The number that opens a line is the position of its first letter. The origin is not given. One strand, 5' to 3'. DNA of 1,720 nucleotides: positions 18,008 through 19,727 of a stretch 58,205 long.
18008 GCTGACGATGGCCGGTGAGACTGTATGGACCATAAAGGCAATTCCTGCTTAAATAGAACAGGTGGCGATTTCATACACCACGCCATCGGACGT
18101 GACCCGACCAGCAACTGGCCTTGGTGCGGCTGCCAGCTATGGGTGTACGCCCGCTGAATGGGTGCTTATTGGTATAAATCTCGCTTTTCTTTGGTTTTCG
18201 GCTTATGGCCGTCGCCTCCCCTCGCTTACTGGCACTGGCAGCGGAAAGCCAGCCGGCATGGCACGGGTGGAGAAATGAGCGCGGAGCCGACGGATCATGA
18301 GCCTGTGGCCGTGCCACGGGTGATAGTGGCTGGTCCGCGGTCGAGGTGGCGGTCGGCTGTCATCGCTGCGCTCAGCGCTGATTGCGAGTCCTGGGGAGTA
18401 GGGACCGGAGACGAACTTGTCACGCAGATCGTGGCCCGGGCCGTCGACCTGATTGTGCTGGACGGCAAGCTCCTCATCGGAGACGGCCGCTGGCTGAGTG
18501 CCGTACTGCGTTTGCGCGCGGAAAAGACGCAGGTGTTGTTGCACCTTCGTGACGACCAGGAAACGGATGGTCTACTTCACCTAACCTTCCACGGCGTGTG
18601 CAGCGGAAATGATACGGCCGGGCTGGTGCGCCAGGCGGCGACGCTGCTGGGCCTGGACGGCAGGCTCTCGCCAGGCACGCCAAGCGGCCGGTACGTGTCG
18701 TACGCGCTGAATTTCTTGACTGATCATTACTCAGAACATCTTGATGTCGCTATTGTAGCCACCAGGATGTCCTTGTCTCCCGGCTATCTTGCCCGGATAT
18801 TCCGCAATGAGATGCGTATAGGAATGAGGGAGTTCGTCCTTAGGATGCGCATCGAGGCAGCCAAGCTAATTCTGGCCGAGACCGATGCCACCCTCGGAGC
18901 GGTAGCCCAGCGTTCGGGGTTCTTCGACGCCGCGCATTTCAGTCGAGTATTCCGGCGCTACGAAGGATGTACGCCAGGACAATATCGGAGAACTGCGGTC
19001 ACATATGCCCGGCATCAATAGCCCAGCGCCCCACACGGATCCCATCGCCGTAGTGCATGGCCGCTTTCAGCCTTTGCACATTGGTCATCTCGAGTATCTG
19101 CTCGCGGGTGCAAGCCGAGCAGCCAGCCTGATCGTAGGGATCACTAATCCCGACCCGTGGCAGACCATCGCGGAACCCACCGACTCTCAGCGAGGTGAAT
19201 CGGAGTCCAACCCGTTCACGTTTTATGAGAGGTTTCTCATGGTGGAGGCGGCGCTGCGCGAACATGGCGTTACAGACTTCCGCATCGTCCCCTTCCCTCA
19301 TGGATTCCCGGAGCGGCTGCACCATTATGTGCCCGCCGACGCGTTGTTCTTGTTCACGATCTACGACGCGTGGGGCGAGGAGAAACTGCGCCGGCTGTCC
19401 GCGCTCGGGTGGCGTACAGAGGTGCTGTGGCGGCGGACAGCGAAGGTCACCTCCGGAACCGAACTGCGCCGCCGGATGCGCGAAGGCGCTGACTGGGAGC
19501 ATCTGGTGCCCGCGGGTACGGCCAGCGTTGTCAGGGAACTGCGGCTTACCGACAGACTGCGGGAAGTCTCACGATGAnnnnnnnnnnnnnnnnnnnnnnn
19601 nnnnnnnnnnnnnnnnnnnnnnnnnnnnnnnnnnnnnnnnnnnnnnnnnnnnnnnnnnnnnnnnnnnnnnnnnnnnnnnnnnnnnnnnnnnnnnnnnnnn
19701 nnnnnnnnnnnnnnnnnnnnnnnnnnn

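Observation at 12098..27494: Phosphonate biosynthetic cluster physically interleaved with isoprenoid genes: candidate prenylated (methyl-branched) phosphonate pathway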

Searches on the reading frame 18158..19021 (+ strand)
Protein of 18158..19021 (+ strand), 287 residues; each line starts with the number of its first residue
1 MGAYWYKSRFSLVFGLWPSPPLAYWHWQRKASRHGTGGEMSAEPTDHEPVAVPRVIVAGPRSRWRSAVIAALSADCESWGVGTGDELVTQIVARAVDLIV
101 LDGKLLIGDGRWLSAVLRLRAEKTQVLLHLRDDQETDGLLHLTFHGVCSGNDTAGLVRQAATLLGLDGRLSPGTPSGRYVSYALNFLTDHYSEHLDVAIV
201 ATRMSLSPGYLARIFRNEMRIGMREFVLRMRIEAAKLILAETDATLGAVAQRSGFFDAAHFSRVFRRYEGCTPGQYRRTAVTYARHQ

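Call 3: search_protein_families(library=pfam, proteins=[window:18158-19021:+])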
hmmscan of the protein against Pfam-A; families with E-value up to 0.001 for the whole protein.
window:18158-19021:+ (287 aa): 2 families
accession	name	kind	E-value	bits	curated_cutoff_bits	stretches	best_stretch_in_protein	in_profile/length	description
PF12833.13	HTH_18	-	1.2e-21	77.2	33.6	1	201-278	2-79/80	Helix-turn-helix domain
PF00165.29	HTH_AraC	-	6.1e-14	52.2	26.6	1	242-278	7-42/42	Bacterial regulatory helix-turn-helix proteins, AraC family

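Call 66: search_protein_families(library=ncbifam, proteins=[window:18158-19021:+], max_evalue=0.00001)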
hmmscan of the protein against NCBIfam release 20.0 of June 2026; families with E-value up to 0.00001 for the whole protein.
window:18158-19021:+ (287 aa): 19 families
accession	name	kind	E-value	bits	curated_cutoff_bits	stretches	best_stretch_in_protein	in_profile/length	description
NF007693.0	PRK10371.1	equivalog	6.8e-20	71.5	253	1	178-281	198-301/309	transcriptional regulator MelR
NF007860.0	PRK10572.1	equivalog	5.8e-19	68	208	1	180-281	185-286/292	arabinose operon transcriptional regulator AraC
NF047455.1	TF_Staph_AryK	equivalog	7.4e-19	67.5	850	1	180-280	159-259/759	transcriptional regulator AryK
NF047788.1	TransRegPocR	equivalog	5.5e-18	65.2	500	1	180-281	191-292/296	transcriptional regulator PocR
TIGR04094.1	adjacent_YSIRK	equivalog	9.4e-18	64.3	200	1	180-277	287-383/383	YSIRK-targeted surface antigen transcriptional regulator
NF006902.0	PRK09393.1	equivalog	9.7e-12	44.7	425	1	180-280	222-322/327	transcriptional regulator FtrA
NF007243.0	PRK09685.1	equivalog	1.2e-11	44.6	199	1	192-280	213-302/303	transcriptional regulator FeaR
NF010028.0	PRK13503.1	equivalog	1.7e-11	44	288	1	180-280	173-273/278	HTH-type transcriptional activator RhaS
NF010026.0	PRK13501.1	equivalog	2.6e-11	43.2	363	1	175-281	173-279/290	HTH-type transcriptional activator RhaR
NF007584.0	PRK10219.1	equivalog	3.1e-10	40.4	174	1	184-279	11-106/107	superoxide response transcriptional regulator SoxS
NF033869.1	viru_reg_Rsp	equivalog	2e-09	36.5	400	1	181-279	150-248/701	AraC family transcriptional regulator Rsp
TIGR02297.1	HpaA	equivalog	3.4e-09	36.4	274.65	1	186-278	193-286/287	4-hydroxyphenylacetate catabolism regulatory protein HpaA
NF010025.2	PRK13500.1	equivalog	7e-09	35.6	525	1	206-280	204-278/282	HTH-type transcriptional activator RhaR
NF052371.1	TransRegGbdRPseu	equivalog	2.4e-08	33.4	480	1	191-281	238-328/365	choline metabolism transcriptional regulator GbdR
NF049968.1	QhpR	equivalog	2.7e-08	33.3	250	1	194-277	202-284/284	AraC-like transcriptional regulator QhpR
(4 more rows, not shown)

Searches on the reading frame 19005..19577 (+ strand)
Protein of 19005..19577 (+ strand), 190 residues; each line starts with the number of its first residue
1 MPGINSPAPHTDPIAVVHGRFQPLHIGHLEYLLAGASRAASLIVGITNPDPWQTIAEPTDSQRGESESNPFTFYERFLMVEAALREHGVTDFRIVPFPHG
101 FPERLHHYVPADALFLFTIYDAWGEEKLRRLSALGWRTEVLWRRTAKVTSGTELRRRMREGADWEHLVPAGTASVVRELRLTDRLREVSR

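Call 3: search_protein_families(library=pfam, proteins=[window:19005-19577:+])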
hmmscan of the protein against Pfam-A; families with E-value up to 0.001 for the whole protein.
window:19005-19577:+ (190 aa): 1 family
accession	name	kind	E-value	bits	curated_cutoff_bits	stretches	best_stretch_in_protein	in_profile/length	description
PF01467.32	CTP_transf_like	-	9.2e-08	32.8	21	1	17-86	2-60/133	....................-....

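Call 20: search_protein_families(library=ncbifam, proteins=[window:19005-19577:+], max_evalue=0.00001)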
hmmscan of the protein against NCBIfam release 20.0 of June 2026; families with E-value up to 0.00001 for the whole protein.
window:19005-19577:+ (190 aa): 4 families
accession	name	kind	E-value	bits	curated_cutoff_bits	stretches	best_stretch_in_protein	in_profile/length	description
NF002243.0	PRK01153.1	subfamily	5.3e-19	68.5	127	2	15-96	3-74/175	nicotinamide-nucleotide adenylyltransferase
TIGR01527.1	arch_NMN_Atrans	equivalog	6.9e-19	68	181.2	2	147-189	124-166/167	nicotinamide-nucleotide adenylyltransferase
NF003789.0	PRK05379.2-1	equivalog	5.4e-08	32.2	355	1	7-101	2-86/312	bifunctional nicotinamide mononucleotide adenylyltransferase/ADP-ribose pyrophosphatase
TIGR00125.1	cyt_tran_rel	domain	1.7e-06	28.1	27.7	1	14-84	1-59/65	adenylyltransferase/cytidyltransferase family protein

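Call 51: search_solved_structures(query=window:19005-19577:+, max_evalue=0.01)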
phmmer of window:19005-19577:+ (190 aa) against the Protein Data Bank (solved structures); distinct sequences matched with E-value up to 0.01: 10.
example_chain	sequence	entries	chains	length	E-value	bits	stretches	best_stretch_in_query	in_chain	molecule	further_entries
1f9a_A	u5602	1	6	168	1.2e-16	64.2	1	17-189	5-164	HYPOTHETICAL PROTEIN MJ0541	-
4yp7_A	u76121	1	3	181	4.2e-09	39.6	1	17-188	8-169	Nicotinamide-nucleotide adenylyltransferase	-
1ej2_A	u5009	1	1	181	5.6e-09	39.2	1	17-188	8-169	NICOTINAMIDE MONONUCLEOTIDE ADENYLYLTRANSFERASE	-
4yp5_A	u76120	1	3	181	5.6e-09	39.2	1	17-188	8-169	Nicotinamide-nucleotide adenylyltransferase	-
1m8g_A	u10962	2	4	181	1.3e-08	38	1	17-188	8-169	Nicotinamide-nucleotide Adenylyltransferase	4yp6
1m8f_A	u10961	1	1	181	3.5e-08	36.6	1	18-188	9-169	nicotinamide-nucleotide adenylyltransferase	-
1m8j_A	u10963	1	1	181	3.6e-08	36.6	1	17-188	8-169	Nicotinamide-nucleotide Adenylyltransferase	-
1m8k_A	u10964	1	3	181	1.1e-07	35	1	19-188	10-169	Nicotinamide-nucleotide Adenylyltransferase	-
1hyb_A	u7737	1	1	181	1.1e-07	35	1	19-188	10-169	NICOTINAMIDE MONONUCLEOTIDE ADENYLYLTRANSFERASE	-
8x7f_A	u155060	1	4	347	0.0058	19.6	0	14-156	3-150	Trifunctional NAD biosynthesis/regulator protein NadR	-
